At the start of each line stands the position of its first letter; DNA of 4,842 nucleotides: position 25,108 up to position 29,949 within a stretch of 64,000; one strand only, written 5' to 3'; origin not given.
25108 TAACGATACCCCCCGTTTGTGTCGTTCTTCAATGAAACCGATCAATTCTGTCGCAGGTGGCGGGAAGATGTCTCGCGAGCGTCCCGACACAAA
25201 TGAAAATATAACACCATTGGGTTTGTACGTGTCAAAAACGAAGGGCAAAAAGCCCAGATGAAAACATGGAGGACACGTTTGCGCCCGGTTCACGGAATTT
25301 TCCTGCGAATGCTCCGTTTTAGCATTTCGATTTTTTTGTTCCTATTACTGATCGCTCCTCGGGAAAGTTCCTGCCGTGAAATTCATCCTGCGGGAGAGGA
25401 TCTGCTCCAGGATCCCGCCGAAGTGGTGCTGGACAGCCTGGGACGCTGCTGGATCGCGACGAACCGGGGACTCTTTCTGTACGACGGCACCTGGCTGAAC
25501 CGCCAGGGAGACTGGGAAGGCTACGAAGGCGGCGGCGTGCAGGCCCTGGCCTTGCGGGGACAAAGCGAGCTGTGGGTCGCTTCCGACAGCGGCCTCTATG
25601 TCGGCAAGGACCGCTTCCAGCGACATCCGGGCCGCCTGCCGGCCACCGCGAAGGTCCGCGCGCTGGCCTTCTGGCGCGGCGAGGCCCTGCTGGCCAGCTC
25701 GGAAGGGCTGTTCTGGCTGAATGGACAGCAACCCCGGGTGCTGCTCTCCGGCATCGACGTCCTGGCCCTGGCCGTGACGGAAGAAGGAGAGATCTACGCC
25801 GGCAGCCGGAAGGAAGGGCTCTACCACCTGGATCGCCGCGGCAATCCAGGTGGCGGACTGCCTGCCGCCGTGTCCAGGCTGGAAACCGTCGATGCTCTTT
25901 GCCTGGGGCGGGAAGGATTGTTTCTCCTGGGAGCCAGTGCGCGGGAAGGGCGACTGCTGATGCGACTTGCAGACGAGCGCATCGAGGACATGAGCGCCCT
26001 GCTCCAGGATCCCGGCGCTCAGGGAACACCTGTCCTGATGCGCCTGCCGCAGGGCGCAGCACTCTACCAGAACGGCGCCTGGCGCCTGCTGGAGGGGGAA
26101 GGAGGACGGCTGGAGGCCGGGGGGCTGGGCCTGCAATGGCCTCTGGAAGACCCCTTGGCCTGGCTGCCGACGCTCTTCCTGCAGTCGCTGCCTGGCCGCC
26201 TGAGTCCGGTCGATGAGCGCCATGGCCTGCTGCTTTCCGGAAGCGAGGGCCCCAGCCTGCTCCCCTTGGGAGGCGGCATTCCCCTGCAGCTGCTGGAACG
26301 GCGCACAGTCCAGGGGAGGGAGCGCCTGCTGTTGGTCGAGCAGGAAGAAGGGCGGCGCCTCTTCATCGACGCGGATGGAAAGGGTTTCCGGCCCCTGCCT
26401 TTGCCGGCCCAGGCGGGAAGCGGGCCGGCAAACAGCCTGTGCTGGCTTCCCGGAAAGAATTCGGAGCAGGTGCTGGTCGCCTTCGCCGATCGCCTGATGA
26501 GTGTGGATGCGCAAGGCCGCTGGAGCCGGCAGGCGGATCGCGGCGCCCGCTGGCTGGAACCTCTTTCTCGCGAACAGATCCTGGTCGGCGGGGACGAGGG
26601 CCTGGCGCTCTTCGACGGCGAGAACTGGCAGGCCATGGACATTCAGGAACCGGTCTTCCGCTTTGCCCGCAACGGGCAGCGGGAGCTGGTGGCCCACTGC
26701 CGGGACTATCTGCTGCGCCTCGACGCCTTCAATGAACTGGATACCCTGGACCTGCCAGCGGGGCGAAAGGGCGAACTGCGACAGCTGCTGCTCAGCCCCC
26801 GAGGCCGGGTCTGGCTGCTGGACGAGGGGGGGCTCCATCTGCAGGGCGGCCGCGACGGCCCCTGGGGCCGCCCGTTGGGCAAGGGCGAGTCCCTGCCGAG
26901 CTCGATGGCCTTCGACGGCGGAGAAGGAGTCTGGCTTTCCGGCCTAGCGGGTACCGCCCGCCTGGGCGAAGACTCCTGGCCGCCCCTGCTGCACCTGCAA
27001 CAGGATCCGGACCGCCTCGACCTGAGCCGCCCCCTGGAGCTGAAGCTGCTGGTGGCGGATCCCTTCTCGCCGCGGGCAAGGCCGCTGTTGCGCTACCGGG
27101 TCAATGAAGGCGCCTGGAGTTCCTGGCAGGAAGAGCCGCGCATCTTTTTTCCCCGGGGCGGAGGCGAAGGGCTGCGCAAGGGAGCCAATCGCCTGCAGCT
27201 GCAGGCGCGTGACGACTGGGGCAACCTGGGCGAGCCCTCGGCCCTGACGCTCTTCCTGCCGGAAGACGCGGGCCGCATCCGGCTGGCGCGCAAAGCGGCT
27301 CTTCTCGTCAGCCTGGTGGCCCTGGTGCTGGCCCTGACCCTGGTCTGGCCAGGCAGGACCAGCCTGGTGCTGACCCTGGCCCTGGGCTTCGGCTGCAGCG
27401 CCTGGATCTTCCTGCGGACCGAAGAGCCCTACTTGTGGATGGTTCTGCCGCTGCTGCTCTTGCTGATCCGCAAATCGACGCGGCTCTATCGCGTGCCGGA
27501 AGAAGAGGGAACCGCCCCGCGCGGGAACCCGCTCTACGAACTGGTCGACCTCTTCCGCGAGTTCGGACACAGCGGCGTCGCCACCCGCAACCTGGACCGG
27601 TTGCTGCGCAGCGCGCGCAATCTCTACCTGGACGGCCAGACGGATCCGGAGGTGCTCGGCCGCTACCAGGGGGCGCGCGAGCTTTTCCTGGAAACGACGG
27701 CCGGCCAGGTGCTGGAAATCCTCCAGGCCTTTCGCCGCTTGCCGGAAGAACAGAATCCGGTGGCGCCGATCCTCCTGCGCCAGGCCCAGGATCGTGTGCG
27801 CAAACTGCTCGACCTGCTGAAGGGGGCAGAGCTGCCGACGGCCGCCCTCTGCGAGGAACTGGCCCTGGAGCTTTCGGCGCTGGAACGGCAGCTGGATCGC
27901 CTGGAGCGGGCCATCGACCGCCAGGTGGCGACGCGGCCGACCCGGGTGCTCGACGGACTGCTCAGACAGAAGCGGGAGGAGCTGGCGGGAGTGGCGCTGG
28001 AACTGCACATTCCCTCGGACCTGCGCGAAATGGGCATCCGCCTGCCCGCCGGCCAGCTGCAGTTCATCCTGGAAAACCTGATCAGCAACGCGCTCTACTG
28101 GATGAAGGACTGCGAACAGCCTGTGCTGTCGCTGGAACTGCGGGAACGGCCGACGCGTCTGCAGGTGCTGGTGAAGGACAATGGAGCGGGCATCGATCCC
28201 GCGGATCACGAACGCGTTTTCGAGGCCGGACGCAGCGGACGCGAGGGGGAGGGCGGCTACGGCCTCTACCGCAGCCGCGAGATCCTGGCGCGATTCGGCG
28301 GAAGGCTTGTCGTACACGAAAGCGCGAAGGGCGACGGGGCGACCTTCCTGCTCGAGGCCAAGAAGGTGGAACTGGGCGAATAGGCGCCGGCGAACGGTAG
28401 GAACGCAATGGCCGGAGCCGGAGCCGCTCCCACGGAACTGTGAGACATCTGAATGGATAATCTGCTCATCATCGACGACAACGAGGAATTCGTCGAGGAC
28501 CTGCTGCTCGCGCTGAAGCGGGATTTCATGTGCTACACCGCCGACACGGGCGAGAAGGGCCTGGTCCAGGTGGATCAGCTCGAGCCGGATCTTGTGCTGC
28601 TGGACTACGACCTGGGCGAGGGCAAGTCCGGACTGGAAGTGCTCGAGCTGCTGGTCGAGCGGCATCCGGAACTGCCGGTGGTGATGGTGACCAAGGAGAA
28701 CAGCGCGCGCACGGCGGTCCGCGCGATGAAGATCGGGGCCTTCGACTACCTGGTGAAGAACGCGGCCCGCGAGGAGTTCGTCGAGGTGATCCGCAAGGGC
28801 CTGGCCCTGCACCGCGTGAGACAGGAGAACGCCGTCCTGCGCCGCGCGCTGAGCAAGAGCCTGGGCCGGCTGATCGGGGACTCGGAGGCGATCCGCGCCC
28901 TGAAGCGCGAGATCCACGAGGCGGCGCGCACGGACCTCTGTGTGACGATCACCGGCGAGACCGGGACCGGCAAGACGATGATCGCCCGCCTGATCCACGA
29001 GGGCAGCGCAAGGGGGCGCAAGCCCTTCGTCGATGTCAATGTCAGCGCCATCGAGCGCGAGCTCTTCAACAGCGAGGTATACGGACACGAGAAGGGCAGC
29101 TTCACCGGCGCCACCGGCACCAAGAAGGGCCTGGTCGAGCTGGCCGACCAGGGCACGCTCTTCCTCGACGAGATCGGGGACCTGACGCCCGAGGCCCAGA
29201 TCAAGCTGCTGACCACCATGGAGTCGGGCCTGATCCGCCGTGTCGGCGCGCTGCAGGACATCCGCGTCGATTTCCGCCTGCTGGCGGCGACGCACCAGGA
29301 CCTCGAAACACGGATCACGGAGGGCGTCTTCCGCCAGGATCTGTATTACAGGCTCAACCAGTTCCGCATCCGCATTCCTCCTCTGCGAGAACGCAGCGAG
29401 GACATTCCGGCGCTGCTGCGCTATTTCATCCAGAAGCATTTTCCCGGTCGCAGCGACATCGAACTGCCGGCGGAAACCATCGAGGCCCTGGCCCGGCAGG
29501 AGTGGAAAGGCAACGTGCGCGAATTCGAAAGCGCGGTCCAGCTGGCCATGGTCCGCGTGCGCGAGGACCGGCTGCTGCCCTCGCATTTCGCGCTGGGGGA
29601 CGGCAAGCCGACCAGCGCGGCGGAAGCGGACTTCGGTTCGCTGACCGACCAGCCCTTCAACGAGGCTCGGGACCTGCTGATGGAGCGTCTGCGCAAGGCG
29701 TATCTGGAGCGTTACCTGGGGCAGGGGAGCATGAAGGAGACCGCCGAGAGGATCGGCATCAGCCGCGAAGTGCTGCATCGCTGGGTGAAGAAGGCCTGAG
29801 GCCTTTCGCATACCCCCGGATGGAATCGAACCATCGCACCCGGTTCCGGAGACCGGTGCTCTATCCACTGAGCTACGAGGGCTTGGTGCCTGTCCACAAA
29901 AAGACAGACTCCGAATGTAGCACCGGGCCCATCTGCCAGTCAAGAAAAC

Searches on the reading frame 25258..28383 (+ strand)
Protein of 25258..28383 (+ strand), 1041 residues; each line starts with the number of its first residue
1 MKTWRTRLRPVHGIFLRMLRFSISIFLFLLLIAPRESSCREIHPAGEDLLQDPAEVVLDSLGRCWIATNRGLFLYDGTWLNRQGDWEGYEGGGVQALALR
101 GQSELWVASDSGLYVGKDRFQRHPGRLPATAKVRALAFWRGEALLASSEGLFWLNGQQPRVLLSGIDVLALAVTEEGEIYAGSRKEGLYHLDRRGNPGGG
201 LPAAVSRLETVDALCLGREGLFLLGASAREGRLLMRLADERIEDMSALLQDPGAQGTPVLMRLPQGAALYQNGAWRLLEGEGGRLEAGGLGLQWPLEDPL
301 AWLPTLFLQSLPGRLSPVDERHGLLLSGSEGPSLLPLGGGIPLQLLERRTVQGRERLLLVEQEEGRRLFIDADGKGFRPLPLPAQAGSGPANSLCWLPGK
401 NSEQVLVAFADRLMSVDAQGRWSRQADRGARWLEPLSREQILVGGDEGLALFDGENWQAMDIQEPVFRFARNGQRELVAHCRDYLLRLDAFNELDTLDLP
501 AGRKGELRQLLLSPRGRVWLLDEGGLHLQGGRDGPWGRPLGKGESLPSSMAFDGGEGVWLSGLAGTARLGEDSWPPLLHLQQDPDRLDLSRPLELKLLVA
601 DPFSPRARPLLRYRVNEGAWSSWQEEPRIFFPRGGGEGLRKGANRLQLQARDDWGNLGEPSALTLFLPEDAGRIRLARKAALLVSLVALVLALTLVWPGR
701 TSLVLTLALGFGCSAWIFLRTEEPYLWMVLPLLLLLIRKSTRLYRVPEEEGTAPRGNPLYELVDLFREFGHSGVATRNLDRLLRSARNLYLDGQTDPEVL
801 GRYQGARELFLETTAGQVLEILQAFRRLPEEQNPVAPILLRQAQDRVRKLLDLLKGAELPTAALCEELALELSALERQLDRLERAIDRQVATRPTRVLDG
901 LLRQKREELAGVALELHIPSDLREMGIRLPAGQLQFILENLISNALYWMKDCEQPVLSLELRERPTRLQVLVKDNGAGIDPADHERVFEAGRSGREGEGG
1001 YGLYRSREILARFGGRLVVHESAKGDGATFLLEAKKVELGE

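Call 33: search_protein_families(library=pfam, proteins=[window:25258-28383:+], max_evalue=0.001)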
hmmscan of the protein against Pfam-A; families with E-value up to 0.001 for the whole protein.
window:25258-28383:+ (1041 aa): 1 family
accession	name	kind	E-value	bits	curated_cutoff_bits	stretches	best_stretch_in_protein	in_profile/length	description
PF02518.31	HATPase_c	-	3e-14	53.8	26.4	1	933-1034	5-107/111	Histidine kinase-, DNA gyrase B-, and HSP90-like ATPase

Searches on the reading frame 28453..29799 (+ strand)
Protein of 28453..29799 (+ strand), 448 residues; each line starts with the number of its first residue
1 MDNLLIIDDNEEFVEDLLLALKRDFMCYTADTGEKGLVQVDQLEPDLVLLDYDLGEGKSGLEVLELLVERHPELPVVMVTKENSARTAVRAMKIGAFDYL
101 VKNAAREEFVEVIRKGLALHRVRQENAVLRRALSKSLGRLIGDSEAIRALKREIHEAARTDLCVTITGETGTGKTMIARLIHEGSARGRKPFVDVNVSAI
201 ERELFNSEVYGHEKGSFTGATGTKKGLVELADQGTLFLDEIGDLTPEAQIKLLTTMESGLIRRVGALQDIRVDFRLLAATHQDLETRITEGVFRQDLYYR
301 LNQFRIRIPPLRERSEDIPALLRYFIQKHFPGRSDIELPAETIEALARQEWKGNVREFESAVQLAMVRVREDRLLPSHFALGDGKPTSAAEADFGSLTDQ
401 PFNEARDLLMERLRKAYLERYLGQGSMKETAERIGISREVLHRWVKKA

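Call 33: search_protein_families(library=pfam, proteins=[window:28453-29799:+], max_evalue=0.001)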
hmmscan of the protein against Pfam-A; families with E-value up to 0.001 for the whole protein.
window:28453-29799:+ (448 aa): 11 families
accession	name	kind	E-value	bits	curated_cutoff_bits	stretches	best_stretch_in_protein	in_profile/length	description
PF00158.32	Sigma54_activat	-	2.4e-61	206.8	20.2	1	140-306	1-167/168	Sigma-54 interaction domain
PF14532.12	Sigma54_activ_2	-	5e-21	75.8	25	1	141-311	1-138/138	Sigma-54 interaction domain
PF00072.30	Response_reg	-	6.3e-21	75.1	30.2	1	5-113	2-110/111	Response regulator receiver domain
PF25601.1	AAA_lid_14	-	7.5e-13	48.6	27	1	312-379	1-70/87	AAA+ ATPase lid domain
PF01078.27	Mg_chelatase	-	9.6e-07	28.8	20.3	0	219-265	93-141/207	Magnesium chelatase, subunit ChlI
PF00004.35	AAA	-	5.8e-05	24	21.2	1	166-281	3-109/131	ATPase family associated with various cellular activities (AAA)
PF20274.4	cREC_REC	-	0.0001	23.3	27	1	8-89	6-82/88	Cyclic-phosphate processing Receiver domain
PF13401.12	AAA_22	-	0.00021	22.1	27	1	160-196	4-40/130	AAA domain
PF13191.12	AAA_16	-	0.00024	22.1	32.6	1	141-187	3-50/167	AAA ATPase domain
PF00493.29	MCM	-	0.00055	19.5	23.3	1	155-261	49-150/224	MCM P-loop domain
PF07724.20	AAA_2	-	0.00078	19.9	27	0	165-274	7-114/166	AAA domain (Cdc48 subfamily)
